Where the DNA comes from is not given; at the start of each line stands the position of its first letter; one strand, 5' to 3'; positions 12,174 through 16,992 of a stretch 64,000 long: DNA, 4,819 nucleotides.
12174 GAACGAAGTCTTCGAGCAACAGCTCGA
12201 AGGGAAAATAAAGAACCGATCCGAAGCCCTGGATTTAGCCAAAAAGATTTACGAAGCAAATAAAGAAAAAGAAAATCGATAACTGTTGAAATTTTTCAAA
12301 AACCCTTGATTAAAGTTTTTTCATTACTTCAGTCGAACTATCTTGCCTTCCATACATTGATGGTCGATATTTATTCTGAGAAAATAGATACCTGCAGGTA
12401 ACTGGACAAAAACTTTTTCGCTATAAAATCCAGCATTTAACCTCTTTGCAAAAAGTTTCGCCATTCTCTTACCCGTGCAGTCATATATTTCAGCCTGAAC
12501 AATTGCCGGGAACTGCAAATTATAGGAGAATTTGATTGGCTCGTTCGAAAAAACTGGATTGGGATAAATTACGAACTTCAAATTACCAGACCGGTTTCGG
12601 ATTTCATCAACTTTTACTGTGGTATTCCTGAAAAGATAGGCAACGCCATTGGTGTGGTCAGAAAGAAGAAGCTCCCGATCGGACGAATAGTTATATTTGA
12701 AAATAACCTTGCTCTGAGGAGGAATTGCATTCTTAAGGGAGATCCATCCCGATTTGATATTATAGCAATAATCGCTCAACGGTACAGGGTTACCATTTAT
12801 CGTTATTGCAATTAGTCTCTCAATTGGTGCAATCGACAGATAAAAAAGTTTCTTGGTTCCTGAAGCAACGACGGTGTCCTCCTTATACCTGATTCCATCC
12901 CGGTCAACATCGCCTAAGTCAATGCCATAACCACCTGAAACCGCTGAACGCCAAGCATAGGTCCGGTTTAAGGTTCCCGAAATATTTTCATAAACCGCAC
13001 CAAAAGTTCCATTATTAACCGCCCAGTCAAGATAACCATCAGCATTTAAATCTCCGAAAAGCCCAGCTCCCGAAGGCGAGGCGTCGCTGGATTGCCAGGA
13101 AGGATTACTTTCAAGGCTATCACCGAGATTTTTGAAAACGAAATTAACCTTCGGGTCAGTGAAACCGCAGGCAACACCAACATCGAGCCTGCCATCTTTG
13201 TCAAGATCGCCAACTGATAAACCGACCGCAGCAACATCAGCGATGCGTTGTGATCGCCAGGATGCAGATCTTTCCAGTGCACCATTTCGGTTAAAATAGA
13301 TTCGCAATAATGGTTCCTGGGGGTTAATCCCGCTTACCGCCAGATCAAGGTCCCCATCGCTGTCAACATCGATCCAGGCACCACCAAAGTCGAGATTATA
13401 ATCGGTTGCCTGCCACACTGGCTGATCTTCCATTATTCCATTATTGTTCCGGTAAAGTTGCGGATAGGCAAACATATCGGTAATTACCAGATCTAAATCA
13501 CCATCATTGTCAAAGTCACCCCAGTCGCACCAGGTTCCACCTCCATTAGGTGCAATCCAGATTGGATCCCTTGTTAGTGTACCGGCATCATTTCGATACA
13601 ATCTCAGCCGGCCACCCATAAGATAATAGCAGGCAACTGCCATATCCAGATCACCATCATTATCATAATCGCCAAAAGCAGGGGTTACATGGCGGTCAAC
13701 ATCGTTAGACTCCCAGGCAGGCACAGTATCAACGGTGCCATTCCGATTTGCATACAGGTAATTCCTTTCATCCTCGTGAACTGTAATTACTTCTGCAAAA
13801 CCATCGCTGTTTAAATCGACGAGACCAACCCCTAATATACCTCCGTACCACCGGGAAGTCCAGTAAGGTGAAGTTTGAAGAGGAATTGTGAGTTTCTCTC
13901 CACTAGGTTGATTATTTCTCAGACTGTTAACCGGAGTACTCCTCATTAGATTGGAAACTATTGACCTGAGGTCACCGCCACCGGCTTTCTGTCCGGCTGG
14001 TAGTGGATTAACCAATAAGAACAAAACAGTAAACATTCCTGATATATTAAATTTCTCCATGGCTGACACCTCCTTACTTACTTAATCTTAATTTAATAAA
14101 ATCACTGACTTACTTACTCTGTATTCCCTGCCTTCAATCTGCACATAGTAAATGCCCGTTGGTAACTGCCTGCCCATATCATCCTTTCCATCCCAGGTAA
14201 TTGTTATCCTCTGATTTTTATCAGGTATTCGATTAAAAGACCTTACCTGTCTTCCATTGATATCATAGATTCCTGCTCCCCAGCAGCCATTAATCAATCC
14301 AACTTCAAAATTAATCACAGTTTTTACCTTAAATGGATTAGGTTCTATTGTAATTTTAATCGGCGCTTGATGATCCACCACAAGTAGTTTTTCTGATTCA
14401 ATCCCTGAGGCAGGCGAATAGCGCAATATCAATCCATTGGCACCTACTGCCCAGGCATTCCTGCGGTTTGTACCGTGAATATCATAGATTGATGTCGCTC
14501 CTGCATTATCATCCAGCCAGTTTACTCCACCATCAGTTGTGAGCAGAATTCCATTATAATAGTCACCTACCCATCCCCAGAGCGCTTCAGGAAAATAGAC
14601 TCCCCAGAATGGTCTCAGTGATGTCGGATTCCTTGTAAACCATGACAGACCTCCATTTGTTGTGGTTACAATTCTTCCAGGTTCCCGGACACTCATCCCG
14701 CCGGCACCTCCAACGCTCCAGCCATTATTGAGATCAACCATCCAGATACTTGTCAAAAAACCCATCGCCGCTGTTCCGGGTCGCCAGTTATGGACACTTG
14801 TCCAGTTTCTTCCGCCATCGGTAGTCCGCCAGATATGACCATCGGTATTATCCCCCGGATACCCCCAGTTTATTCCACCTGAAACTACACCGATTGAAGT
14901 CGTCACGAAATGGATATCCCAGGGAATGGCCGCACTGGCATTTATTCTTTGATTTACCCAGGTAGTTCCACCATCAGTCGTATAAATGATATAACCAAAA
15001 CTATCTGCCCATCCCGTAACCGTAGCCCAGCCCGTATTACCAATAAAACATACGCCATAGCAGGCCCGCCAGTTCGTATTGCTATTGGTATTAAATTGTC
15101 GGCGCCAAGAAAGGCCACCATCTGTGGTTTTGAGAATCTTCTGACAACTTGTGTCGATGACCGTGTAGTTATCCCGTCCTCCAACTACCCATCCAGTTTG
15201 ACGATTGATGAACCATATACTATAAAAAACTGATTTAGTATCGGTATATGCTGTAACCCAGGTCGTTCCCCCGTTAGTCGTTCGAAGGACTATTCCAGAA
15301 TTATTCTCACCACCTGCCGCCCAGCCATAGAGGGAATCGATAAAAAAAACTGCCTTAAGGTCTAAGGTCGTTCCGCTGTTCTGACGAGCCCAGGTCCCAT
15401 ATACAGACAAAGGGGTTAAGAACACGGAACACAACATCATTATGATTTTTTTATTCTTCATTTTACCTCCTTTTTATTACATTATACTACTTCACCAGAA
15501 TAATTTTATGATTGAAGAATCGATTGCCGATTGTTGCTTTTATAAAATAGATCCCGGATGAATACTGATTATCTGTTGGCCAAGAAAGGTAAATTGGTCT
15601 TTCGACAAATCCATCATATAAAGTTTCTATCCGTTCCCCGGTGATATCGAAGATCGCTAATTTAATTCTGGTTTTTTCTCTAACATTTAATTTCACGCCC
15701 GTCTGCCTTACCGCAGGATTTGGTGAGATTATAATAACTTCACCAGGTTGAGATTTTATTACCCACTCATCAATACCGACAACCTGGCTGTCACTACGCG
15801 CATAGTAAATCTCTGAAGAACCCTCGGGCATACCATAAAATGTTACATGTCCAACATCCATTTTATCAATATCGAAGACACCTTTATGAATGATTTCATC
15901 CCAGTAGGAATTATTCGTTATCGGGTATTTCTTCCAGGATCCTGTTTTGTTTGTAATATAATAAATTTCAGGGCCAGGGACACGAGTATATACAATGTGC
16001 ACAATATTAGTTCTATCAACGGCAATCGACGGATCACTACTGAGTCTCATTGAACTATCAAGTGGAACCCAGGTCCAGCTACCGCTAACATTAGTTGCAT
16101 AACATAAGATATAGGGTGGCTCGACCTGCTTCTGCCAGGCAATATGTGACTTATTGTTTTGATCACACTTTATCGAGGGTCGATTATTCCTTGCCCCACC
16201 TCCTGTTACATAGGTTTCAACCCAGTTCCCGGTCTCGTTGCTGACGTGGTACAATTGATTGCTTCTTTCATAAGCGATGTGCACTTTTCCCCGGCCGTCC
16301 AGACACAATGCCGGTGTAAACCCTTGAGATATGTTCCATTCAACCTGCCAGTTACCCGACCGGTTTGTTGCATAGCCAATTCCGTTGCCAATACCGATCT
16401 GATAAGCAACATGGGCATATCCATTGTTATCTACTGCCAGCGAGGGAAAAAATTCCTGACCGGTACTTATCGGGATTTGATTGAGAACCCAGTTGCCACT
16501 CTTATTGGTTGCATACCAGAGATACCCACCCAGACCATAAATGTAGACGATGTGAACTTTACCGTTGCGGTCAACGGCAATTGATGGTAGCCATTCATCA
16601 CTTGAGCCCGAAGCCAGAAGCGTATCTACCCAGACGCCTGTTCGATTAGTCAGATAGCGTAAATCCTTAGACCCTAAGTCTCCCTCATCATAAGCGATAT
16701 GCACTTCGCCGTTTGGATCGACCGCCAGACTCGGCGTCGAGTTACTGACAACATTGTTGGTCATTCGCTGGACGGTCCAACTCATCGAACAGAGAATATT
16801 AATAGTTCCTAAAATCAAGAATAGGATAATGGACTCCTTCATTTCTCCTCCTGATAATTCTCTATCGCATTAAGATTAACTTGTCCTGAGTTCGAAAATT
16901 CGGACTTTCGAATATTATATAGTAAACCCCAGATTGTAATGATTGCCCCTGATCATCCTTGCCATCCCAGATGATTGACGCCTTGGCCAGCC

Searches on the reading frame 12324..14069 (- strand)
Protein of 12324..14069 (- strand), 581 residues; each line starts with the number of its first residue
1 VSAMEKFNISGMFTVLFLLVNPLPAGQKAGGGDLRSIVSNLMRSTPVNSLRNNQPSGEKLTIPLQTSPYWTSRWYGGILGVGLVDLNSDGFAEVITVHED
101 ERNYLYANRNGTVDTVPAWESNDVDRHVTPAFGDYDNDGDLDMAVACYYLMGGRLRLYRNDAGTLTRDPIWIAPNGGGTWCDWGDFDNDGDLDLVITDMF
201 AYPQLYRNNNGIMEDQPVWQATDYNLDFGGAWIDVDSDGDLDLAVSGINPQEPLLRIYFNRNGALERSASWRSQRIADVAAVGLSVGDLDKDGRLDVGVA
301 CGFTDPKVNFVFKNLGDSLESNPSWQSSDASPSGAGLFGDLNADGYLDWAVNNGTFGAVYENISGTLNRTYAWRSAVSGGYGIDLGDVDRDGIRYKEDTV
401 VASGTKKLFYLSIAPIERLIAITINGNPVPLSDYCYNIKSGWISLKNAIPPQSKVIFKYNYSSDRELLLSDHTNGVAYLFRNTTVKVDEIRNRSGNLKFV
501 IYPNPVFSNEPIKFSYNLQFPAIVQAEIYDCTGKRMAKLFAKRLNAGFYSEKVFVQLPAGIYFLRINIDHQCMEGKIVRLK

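Call 5: search_protein_families(library=pfam, proteins=[window:12324-14069:-])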
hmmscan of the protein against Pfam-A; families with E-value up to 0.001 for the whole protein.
window:12324-14069:- (581 aa): 3 families
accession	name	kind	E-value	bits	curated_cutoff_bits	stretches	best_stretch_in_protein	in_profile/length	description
PF13517.12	FG-GAP_3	-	1.4e-32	112.6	26.9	4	85-145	1-61/61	FG-GAP-like repeat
PF01839.29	FG-GAP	-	6e-11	42.4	22.1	0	184-210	8-31/37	FG-GAP repeat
PF18962.6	Por_Secre_tail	-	2.9e-05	24.7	27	1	501-576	1-72/75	Secretion system C-terminal sorting domain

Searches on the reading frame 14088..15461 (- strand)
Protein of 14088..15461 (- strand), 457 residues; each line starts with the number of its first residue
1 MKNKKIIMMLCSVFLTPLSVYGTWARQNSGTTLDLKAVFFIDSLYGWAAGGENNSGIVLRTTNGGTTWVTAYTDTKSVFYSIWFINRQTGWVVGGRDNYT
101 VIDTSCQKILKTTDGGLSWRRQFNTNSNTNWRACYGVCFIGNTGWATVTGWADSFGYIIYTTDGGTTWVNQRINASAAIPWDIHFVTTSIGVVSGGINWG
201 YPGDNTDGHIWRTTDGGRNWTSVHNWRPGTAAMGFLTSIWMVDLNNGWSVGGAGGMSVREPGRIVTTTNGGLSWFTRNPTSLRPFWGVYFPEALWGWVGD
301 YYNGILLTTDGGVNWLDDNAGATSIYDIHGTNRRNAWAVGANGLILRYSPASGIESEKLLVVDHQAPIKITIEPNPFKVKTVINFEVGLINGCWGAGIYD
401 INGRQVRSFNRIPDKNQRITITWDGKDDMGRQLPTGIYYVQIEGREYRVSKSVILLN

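Call 5: search_protein_families(library=pfam, proteins=[window:14088-15461:-])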
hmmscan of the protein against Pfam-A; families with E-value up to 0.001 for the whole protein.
window:14088-15461:- (457 aa): 3 families
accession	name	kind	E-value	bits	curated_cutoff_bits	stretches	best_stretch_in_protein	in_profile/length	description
PF13860.13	FlgD_ig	-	2.3e-07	31.1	27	1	398-444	29-75/79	FlgD Ig-like domain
PF02012.26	BNR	-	2.4e-05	24.1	27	0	159-168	1-10/12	BNR/Asp-box repeat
PF18962.6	Por_Secre_tail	-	6.4e-05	23.6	27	1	374-454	3-74/75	Secretion system C-terminal sorting domain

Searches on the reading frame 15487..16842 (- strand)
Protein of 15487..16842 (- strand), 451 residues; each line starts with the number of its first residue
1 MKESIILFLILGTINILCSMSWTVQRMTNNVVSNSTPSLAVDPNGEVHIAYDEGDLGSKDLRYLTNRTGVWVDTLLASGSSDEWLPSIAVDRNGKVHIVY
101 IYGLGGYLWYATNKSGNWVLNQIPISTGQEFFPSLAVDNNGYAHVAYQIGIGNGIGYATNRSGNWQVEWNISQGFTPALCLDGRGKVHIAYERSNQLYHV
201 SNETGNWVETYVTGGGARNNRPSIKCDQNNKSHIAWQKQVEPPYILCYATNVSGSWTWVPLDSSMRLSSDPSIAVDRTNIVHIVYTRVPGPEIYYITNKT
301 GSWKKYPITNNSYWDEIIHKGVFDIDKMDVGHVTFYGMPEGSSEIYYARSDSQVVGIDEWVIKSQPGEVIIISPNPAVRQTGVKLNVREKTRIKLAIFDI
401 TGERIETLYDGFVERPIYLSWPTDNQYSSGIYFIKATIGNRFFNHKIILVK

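Call 5: search_protein_families(library=pfam, proteins=[window:15487-16842:-])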
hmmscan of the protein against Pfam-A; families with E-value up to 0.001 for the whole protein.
window:15487-16842:- (451 aa): 2 families
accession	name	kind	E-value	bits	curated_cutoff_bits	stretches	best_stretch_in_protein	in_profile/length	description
PF15892.11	BNR_4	-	1.7e-09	37.9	27.3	0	267-310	224-271/272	BNR repeat-containing family member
PF18962.6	Por_Secre_tail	-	8.7e-06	26.4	27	1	372-448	1-74/75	Secretion system C-terminal sorting domain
